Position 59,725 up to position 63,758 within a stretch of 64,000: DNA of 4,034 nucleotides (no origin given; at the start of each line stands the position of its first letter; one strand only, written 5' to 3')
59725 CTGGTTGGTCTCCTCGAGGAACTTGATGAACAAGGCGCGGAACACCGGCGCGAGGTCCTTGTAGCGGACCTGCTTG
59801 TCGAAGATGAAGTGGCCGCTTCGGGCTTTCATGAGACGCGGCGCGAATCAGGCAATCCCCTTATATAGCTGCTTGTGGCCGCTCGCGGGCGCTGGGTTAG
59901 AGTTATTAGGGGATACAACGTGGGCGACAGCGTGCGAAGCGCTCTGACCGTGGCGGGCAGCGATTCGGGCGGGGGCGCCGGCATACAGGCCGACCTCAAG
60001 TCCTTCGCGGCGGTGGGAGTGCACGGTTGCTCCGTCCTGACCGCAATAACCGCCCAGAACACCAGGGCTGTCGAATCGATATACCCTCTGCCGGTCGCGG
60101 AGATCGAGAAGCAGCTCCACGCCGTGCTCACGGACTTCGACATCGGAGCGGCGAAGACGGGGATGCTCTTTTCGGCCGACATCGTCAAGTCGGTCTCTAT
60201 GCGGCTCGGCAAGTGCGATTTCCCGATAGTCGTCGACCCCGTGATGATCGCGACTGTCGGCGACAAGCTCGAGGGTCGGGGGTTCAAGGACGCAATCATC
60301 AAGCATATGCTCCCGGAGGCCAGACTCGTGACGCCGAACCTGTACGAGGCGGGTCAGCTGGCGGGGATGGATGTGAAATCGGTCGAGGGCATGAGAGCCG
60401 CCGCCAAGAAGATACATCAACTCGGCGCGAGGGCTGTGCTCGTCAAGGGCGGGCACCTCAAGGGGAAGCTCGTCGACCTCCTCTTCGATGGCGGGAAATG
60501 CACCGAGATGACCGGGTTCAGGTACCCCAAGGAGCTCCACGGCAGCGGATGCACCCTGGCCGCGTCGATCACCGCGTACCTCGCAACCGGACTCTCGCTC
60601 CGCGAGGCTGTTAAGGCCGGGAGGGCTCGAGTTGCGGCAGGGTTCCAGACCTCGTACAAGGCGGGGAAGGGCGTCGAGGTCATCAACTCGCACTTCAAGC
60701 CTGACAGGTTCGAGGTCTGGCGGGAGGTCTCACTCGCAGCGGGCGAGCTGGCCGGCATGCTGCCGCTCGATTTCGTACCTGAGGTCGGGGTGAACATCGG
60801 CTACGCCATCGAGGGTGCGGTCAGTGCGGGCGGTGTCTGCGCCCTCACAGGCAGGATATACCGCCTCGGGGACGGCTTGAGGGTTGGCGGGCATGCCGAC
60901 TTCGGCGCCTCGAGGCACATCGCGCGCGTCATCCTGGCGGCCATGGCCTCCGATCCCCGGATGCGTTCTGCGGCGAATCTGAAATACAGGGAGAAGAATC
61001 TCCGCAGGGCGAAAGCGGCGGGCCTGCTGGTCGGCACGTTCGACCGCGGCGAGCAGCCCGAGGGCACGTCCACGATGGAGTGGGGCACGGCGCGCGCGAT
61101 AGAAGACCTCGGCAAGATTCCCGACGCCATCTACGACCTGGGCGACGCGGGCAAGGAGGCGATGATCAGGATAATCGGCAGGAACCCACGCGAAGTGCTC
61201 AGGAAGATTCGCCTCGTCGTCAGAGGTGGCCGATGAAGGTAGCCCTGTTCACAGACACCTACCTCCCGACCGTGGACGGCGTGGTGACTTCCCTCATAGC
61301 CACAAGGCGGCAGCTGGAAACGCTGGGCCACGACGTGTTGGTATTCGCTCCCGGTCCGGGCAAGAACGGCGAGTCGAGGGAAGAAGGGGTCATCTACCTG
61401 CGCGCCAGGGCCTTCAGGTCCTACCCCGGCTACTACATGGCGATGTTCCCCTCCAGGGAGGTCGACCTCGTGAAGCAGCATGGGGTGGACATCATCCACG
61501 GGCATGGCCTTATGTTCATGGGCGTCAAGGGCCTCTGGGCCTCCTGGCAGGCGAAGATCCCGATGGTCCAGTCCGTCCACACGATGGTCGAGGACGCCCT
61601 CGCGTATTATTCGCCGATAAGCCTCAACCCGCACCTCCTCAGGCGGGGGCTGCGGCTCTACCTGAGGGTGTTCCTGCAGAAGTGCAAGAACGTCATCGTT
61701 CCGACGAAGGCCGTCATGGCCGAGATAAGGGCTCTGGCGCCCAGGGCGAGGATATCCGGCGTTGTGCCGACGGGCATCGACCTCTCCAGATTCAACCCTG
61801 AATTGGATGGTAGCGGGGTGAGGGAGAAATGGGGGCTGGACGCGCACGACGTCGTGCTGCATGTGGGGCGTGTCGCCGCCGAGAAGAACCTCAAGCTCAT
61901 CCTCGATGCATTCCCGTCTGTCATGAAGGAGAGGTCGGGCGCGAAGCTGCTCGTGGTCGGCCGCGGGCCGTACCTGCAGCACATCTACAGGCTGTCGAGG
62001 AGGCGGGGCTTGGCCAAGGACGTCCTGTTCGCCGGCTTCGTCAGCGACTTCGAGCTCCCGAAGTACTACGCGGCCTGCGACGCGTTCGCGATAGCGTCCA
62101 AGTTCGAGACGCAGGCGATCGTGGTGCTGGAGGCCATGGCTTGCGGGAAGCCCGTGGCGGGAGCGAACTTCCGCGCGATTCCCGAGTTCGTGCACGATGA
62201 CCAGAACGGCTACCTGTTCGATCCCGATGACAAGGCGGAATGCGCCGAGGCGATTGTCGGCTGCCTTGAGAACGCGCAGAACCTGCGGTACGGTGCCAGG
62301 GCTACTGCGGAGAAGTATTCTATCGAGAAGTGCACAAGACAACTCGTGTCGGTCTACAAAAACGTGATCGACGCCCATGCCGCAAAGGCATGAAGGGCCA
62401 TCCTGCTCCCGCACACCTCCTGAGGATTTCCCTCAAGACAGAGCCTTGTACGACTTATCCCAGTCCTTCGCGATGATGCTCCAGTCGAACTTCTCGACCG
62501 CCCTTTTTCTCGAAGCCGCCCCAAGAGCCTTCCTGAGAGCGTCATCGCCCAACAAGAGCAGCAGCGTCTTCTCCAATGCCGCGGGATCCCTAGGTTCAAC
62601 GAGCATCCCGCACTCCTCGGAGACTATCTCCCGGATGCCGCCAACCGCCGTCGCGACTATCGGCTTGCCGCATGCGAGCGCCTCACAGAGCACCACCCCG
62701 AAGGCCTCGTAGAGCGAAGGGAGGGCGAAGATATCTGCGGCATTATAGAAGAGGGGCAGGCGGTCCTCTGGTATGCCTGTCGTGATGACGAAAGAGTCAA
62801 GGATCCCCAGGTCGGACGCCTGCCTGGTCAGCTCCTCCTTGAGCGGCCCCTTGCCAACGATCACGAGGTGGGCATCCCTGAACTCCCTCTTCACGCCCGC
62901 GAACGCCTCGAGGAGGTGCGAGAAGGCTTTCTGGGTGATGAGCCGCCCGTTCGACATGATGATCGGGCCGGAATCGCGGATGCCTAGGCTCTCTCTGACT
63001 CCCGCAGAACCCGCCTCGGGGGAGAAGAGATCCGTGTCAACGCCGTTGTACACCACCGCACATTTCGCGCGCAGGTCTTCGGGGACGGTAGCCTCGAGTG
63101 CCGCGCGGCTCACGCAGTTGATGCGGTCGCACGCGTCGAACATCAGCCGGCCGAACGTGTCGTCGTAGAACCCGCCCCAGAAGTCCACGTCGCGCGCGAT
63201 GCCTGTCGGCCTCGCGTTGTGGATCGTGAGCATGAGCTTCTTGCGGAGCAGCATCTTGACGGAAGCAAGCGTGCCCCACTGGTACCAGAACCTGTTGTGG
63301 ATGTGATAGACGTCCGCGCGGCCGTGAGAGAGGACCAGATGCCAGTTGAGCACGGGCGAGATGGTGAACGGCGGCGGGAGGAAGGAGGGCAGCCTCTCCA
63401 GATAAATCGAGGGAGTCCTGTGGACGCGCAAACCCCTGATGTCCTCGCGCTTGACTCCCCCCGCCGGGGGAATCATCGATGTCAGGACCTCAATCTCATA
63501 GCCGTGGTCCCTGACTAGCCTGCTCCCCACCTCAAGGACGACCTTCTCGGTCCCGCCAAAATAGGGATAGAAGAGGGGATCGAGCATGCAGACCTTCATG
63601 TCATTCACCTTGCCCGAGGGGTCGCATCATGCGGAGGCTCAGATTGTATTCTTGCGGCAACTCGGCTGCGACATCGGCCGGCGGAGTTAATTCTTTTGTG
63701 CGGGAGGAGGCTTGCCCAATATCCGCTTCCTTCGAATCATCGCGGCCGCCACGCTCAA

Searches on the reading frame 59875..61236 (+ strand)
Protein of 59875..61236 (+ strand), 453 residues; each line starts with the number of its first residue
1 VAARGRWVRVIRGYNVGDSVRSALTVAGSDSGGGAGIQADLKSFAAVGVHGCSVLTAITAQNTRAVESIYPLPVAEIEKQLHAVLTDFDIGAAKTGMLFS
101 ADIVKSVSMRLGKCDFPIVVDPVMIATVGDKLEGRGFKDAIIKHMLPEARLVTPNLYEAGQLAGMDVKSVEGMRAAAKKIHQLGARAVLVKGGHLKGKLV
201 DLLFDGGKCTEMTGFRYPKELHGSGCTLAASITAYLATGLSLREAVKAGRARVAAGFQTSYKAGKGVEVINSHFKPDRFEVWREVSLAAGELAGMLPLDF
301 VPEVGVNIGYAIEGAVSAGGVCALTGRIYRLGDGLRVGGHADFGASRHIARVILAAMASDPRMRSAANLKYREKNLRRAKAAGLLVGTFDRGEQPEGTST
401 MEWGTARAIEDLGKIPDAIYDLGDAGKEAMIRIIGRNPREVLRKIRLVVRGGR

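Call 8: search_protein_families(library=ncbifam, proteins=[window:59875-61236:+], max_evalue=0.00001)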
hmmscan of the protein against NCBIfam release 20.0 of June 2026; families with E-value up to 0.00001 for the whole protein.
window:59875-61236:+ (453 aa): 13 families
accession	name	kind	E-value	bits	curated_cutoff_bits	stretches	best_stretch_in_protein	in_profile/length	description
NF006346.0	PRK08573.1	equivalog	3.9e-124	414.8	528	1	20-449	4-449/450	bifunctional hydroxymethylpyrimidine kinase/phosphomethylpyrimidine kinase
TIGR00097.1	HMP-P_kinase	equivalog_domain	2.5e-85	285.8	204.95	1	23-270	1-251/254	bifunctional hydroxymethylpyrimidine kinase/phosphomethylpyrimidine kinase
NF009077.0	PRK12412.1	equivalog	3.5e-56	190.5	385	1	21-267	4-256/274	pyridoxine/pyridoxal/pyridoxamine kinase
NF011301.0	PRK14713.1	equivalog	1.9e-52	178.7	512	1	20-256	21-261/534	bifunctional hydroxymethylpyrimidine kinase/phosphomethylpyrimidine kinase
NF009259.0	PRK12616.1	equivalog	2.2e-49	168.5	390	1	19-264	2-254/270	bifunctional hydroxymethylpyrimidine kinase/phosphomethylpyrimidine kinase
NF007070.0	PRK09517.1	equivalog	2.9e-46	158.2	761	1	19-253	240-478/755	multifunctional thiamine-phosphate pyrophosphorylase/synthase/phosphomethylpyrimidine kinase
NF009078.0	PRK12413.1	equivalog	4.6e-43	147.7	225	1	23-262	6-245/253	bifunctional hydroxymethylpyrimidine kinase/phosphomethylpyrimidine kinase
NF004398.0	PRK05756.1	equivalog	8.6e-13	48.2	292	1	79-264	74-261/287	pyridoxal kinase PdxY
NF005491.0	PRK07105.1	equivalog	2.2e-12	46.9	231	1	41-263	26-260/286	pyridoxamine kinase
NF006034.0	PRK08176.1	equivalog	1.8e-11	43.9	342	1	79-262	87-269/283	pyridoxine/pyridoxal/pyridoxamine kinase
TIGR00687.1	pyridox_kin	equivalog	5.1e-11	42.5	144.5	1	102-262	95-260/288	pyridoxal kinase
TIGR03168.1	1-PFK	subfamily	2.7e-06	26.5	216.4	1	148-261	176-283/305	hexose kinase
TIGR02152.1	D_ribokin_bact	equivalog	9.6e-06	25.1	299.65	0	143-252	170-276/298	ribokinase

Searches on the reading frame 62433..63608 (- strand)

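Call 8: search_protein_families(library=ncbifam, proteins=[window:62433-63608:-], max_evalue=0.00001)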
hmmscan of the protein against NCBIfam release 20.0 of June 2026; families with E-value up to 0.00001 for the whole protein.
window:62433-63608:- (391 aa): 38 families (the best 25 are shown)
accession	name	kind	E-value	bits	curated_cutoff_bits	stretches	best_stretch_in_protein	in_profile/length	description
TIGR02149.1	glgA_Coryne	subfamily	5e-37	128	302.4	1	97-387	83-387/391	glycogen synthase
TIGR03999.1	thiol_BshA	equivalog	1.7e-35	122.6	273.7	1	13-390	7-373/375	N-acetyl-alpha-D-glucosaminyl L-malate synthase BshA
TIGR03088.1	stp2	hypoth_equivalog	3.9e-35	121.6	409.05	1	181-388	160-371/374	TIGR03088 family PEP-CTERM/XrtA system glycosyltransferase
NF041876.1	EPS_EpsE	equivalog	6.1e-34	117.9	400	1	170-380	175-386/389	exopolysaccharide biosynthesis GT4 family glycosyltransferase EpsE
TIGR03449.1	mycothiol_MshA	equivalog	7.3e-32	110.7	462.5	1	180-389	187-402/406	D-inositol-3-phosphate glycosyltransferase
TIGR04047.1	MSMEG_0565_glyc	hypoth_equivalog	2.6e-31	109.1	259.85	1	158-387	137-371/373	MSMEG_0565 family glycosyltransferase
NF053787.1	GlcN_PG_synth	equivalog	1.4e-27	96.5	480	1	152-390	136-359/361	N-acetylglucosaminyl phosphatidylglycerol synthase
TIGR04063.1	stp3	hypoth_equivalog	3.7e-25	88.6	442.05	1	181-390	180-395/397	TIGR04063 family PEP-CTERM/XrtA system glycosyltransferase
TIGR04157.1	glyco_rSAM_CFB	subfamily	1.1e-24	87.2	400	1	155-383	165-402/406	TIGR04157 family glycosyltransferase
NF050063.1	ProtGlycPglJ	equivalog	2.9e-24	85.9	500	1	142-382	127-358/363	N-acetylgalactosamine-N,N'-diacetylbacillosaminyl-diphospho-undecaprenol 4-alpha-N-acetylgalactosaminyltransferase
NF047684.1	TeichurnBiosyTuaC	equivalog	3.4e-24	85.5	550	1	160-389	165-388/391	teichuronic acid biosynthesis protein TuaC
NF038298.1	EPS_HpsO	equivalog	1e-21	77.2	575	1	188-390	176-387/388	hormogonium polysaccharide biosynthesis glycosyltransferase HpsO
NF007640.0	PRK10307.1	subfamily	1.1e-19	70.6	276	1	152-381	164-398/411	WcaI family glycosyltransferase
NF038295.1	EPS_HpsP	equivalog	2.6e-19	69.5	550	1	179-390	174-387/388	hormogonium polysaccharide biosynthesis glycosyltransferase HpsP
NF012028.0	PRK15484.1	subfamily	4.4e-18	65.5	618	1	181-386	161-374/380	lipopolysaccharide N-acetylglucosaminyltransferase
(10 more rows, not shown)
